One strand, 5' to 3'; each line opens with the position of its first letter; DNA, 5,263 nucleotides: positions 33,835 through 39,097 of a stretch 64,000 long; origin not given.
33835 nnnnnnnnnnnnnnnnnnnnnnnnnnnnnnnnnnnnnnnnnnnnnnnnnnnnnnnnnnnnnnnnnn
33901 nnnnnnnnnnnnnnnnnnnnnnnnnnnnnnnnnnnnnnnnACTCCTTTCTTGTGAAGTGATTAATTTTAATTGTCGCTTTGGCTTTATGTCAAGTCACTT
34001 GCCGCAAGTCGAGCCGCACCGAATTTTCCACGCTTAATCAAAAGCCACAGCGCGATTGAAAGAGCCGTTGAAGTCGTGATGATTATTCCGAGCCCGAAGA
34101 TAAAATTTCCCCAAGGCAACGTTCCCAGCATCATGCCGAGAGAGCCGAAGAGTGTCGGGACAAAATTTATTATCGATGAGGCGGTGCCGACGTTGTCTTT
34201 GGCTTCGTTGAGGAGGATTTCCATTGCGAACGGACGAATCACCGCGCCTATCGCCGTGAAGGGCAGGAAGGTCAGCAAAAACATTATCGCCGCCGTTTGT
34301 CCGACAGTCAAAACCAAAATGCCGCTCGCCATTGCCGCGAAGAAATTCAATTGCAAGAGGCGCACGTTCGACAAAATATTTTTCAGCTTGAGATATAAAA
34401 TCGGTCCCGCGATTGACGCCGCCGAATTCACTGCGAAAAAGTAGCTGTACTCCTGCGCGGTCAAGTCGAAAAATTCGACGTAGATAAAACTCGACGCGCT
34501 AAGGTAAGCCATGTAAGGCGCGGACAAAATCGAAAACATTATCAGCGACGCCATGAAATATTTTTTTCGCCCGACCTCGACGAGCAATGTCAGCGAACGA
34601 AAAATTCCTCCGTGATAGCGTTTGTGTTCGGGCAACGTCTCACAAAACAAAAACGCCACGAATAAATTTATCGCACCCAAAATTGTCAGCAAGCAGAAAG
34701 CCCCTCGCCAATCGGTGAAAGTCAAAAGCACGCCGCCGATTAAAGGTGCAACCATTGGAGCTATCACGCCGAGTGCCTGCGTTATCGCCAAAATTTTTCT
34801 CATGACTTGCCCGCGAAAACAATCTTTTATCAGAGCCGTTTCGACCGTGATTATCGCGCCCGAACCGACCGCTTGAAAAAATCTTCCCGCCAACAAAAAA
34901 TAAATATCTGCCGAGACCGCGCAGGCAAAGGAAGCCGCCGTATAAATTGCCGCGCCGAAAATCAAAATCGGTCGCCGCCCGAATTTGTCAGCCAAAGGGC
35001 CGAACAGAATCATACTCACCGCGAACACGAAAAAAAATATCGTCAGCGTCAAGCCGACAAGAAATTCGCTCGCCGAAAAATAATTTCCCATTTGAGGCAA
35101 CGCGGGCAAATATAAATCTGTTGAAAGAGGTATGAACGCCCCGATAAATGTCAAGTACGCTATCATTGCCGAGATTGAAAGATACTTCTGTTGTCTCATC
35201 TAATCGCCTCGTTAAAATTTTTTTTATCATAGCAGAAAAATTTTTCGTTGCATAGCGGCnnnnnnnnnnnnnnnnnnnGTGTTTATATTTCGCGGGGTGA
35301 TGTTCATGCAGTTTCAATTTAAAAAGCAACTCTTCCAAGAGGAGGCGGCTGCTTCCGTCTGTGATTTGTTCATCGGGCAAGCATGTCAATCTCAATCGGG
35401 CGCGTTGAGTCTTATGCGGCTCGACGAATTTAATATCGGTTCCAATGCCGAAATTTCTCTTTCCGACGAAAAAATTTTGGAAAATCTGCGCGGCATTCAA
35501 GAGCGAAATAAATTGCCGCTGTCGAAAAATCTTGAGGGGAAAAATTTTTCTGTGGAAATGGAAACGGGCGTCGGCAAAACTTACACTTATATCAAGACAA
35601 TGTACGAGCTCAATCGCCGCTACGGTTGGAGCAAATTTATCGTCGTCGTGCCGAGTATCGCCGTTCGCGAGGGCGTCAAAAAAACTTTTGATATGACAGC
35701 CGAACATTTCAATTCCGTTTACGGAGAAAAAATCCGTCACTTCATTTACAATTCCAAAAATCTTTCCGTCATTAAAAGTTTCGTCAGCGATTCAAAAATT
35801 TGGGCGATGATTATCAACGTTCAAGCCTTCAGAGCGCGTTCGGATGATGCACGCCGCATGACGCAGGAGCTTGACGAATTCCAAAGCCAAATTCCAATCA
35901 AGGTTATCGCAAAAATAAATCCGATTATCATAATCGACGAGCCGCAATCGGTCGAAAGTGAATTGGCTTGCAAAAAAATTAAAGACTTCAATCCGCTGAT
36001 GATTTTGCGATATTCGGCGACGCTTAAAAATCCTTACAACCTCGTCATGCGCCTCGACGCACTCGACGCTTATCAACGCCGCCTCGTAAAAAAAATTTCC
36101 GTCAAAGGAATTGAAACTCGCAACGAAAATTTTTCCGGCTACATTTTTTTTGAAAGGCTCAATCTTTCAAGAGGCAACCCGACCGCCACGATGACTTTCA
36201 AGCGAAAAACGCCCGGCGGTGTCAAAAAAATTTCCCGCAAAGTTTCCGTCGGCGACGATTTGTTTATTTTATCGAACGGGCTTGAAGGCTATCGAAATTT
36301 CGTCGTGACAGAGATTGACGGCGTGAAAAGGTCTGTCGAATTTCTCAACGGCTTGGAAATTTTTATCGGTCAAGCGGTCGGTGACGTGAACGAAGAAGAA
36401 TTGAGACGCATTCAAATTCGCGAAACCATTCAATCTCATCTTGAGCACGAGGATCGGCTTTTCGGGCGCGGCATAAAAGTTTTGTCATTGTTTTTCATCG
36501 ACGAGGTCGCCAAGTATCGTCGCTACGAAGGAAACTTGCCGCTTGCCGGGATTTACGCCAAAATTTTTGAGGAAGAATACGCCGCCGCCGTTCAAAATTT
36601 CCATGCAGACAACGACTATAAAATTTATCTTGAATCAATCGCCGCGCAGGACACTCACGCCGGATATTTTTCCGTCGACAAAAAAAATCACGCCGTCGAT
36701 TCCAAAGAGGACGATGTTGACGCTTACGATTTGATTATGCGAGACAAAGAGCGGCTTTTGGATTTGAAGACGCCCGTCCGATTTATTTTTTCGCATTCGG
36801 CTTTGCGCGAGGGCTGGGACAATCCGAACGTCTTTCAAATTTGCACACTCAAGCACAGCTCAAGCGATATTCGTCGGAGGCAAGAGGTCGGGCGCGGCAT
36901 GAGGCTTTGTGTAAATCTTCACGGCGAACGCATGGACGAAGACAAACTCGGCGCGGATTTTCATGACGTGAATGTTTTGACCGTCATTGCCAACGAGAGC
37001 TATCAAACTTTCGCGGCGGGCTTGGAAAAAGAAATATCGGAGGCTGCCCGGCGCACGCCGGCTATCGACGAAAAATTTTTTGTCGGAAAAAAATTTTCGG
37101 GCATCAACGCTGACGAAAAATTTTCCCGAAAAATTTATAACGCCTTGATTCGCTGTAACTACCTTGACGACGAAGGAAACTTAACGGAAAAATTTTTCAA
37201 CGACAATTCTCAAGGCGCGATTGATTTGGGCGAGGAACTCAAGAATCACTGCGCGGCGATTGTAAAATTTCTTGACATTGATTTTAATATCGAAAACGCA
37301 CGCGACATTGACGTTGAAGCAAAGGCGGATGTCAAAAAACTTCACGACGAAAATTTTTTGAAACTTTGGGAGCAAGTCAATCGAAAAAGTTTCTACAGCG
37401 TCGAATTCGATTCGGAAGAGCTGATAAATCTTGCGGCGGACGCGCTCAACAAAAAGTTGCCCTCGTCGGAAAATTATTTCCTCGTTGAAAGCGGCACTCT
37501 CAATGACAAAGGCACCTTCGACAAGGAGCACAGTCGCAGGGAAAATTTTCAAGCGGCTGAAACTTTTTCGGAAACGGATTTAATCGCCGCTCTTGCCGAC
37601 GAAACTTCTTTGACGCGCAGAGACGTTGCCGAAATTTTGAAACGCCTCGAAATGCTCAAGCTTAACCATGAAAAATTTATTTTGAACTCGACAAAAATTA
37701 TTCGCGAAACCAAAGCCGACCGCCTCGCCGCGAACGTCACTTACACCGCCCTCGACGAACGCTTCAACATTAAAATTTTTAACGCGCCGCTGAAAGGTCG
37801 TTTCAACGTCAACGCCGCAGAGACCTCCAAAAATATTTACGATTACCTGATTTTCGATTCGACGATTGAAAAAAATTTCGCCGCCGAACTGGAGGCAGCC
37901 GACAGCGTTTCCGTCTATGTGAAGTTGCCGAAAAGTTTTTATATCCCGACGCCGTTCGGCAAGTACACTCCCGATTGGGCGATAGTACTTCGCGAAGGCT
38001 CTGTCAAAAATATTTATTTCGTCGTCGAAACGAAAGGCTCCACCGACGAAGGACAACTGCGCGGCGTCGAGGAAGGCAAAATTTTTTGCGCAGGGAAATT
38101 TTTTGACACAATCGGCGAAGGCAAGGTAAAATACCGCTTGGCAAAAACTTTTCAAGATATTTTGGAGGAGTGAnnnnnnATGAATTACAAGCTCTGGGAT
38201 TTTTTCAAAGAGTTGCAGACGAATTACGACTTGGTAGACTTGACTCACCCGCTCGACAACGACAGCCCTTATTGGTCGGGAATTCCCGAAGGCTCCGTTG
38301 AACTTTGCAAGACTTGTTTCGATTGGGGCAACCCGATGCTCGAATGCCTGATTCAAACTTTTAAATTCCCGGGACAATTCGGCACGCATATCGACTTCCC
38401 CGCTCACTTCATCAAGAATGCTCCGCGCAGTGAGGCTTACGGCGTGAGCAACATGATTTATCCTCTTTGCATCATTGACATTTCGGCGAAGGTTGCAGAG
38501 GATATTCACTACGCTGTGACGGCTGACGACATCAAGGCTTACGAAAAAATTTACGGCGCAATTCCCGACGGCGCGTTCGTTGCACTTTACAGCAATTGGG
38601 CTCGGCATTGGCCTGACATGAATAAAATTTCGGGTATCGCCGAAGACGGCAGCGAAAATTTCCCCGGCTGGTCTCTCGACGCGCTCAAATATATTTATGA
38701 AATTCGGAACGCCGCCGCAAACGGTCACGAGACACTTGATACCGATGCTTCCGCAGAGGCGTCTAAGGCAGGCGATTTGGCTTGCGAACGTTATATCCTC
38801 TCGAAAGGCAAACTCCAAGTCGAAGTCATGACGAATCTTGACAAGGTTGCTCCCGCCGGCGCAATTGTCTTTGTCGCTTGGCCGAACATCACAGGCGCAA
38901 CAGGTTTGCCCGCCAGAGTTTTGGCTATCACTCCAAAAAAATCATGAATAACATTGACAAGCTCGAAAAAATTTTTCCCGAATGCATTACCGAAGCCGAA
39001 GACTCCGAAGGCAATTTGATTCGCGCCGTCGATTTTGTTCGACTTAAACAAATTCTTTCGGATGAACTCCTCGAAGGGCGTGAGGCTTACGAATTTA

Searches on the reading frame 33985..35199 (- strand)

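Call 47: search_protein_families(library=pfam, max_evalue=0.00001, proteins=[window:33985-35199:-])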
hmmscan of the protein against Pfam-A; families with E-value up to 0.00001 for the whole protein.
window:33985-35199:- (404 aa): 2 families
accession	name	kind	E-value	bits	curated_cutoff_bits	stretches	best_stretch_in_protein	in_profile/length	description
PF07690.21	MFS_1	-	3.6e-40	138.4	33.4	1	17-355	2-346/347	Major Facilitator Superfamily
PF00083.30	Sugar_tr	-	7.7e-12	45.3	22.3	1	18-187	18-193/452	Sugar (and other) transporter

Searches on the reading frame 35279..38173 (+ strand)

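Call 47: search_protein_families(library=pfam, max_evalue=0.00001, proteins=[window:35279-38173:+])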
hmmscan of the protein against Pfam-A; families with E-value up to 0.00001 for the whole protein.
window:35279-38173:+ (964 aa): 2 families
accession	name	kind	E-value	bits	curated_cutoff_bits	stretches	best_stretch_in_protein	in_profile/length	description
PF19778.5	RE_endonuc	-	2.7e-32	111.3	23.4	1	851-954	2-104/108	Endonuclease domain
PF04851.21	ResIII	-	5.2e-14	52.9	22.5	1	86-250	22-163/164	Type III restriction enzyme, res subunit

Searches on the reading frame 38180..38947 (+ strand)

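Call 47: search_protein_families(library=pfam, max_evalue=0.00001, proteins=[window:38180-38947:+])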
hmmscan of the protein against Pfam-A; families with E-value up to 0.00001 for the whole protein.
window:38180-38947:+ (255 aa): 1 family
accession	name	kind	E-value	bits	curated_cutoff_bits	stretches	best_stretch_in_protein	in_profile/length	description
PF04199.19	Cyclase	-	2.2e-31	109.4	23.1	1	19-190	1-142/142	Putative cyclase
